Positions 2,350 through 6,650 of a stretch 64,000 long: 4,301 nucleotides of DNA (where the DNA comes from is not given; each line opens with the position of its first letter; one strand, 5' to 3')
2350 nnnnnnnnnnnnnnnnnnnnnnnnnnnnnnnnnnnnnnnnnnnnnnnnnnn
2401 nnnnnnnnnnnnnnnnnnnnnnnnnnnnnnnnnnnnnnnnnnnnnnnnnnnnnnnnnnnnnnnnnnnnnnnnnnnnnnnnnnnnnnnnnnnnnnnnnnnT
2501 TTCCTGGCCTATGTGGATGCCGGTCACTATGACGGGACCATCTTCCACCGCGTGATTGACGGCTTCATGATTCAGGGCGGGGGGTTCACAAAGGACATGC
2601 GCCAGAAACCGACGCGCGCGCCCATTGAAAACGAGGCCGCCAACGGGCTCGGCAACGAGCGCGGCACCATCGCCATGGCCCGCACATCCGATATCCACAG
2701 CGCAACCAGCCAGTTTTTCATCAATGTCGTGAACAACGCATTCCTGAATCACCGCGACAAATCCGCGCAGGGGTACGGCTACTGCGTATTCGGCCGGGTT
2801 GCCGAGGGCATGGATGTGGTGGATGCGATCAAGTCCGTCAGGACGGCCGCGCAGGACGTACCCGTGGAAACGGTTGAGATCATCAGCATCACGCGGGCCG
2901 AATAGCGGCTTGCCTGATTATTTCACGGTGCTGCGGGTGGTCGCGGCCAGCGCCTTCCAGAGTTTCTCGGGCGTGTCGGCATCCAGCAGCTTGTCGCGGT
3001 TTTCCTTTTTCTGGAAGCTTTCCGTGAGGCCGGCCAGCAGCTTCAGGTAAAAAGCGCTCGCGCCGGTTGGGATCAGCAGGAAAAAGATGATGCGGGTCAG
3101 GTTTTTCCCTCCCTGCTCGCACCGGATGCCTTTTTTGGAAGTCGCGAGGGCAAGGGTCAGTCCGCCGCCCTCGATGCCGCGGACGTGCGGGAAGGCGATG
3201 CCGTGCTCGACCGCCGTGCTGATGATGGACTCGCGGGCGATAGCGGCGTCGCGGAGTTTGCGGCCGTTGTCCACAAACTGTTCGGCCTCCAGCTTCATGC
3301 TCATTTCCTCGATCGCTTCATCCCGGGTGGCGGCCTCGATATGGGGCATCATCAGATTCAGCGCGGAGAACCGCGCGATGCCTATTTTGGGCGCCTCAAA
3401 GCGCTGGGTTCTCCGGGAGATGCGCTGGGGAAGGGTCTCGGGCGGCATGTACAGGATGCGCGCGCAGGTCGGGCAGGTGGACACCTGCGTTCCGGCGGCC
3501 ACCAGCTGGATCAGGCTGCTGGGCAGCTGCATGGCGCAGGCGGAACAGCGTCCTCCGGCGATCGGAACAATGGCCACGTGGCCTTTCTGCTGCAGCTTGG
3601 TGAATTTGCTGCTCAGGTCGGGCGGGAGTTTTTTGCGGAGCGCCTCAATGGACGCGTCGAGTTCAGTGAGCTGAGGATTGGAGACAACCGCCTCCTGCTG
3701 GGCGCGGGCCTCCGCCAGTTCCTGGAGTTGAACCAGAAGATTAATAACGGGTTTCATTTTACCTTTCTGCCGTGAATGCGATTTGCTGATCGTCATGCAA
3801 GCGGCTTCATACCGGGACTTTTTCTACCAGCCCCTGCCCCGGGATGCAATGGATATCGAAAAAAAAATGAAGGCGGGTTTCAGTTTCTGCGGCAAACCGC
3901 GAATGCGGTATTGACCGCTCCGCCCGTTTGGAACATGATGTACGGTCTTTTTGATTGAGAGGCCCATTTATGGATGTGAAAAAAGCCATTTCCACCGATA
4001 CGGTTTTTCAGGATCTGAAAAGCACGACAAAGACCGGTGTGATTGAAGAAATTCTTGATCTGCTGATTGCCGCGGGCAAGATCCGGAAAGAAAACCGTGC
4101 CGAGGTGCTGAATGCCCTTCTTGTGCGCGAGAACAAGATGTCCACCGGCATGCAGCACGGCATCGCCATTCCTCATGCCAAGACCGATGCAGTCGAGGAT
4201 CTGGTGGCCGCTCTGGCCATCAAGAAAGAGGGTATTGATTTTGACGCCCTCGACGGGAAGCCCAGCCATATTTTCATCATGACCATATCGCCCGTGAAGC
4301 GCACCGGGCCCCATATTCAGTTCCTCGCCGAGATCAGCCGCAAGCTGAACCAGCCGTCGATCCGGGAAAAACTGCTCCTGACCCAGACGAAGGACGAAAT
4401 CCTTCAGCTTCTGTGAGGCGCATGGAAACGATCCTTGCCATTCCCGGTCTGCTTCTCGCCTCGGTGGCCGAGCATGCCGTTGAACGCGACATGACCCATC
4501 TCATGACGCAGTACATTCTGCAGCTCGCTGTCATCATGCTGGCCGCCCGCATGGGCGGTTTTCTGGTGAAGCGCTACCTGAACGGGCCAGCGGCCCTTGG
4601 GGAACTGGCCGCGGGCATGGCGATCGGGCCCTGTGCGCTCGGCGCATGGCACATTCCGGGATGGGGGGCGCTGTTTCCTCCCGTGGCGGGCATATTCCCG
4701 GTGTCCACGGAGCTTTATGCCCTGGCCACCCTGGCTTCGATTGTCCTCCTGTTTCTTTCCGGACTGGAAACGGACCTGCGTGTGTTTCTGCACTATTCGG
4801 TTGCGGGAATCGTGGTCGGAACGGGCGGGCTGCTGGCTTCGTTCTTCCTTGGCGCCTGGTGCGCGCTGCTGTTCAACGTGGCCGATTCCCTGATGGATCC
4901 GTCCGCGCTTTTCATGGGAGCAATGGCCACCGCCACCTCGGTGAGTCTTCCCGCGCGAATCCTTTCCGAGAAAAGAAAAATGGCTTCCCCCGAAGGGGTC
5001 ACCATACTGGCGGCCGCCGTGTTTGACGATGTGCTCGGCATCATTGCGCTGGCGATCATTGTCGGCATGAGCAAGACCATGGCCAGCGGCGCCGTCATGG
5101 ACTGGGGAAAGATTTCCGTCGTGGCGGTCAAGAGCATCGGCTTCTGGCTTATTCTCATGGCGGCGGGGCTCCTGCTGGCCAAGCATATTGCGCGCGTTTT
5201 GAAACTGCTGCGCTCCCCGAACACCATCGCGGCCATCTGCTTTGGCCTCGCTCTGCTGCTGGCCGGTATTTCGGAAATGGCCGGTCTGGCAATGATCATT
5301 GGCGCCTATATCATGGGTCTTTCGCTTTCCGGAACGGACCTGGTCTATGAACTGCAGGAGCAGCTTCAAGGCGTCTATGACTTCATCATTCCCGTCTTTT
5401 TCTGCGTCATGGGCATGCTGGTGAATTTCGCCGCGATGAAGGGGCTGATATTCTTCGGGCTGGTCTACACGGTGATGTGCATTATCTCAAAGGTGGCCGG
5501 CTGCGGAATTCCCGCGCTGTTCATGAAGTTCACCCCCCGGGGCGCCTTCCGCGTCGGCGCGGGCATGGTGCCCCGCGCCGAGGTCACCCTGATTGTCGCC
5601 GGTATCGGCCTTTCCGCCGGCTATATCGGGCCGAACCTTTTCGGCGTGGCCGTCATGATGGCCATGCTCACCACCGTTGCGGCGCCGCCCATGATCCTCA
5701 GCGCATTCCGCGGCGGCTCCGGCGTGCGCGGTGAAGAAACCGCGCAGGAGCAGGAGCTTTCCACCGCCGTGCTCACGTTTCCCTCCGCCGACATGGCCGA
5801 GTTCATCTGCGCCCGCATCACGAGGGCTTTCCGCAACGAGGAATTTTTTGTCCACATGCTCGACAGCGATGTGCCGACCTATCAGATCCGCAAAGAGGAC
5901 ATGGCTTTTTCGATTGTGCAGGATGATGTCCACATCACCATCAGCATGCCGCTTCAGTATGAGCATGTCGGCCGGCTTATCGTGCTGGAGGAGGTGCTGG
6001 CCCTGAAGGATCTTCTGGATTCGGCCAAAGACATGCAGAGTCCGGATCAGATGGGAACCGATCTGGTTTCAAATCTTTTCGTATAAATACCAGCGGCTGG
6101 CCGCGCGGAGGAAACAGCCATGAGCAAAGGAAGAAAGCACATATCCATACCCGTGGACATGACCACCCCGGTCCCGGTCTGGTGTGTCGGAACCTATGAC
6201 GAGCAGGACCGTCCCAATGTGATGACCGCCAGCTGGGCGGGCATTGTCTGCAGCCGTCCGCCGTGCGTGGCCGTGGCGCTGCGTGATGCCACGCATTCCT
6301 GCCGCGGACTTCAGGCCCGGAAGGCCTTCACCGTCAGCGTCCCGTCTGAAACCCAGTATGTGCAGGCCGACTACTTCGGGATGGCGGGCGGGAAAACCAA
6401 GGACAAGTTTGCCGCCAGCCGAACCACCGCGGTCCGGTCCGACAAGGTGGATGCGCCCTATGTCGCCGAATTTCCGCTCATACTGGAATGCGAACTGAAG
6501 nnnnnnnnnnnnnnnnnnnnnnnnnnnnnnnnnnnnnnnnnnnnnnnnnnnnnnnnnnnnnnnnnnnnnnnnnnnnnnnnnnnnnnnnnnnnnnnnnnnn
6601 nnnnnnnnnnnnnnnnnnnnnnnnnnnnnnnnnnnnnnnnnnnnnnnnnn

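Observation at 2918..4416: Divergent pair: zinc-ribbon coiled-coil protein fused to an EIIA-Ntr domain, opposite a canonical PtsN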

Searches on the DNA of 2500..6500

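Call 97: search_rna_families(source=window, start=2500, end=6500, threshold=evalue, max_evalue=1)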
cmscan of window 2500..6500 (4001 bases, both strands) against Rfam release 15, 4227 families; matches with E-value up to 1: 1.
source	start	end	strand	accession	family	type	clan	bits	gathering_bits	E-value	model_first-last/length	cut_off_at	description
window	4201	4285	-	RF01420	snoR113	Gene; snRNA; snoRNA; CD-box;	-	19.8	47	0.85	1-103/103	no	Small nucleolar RNA snoR113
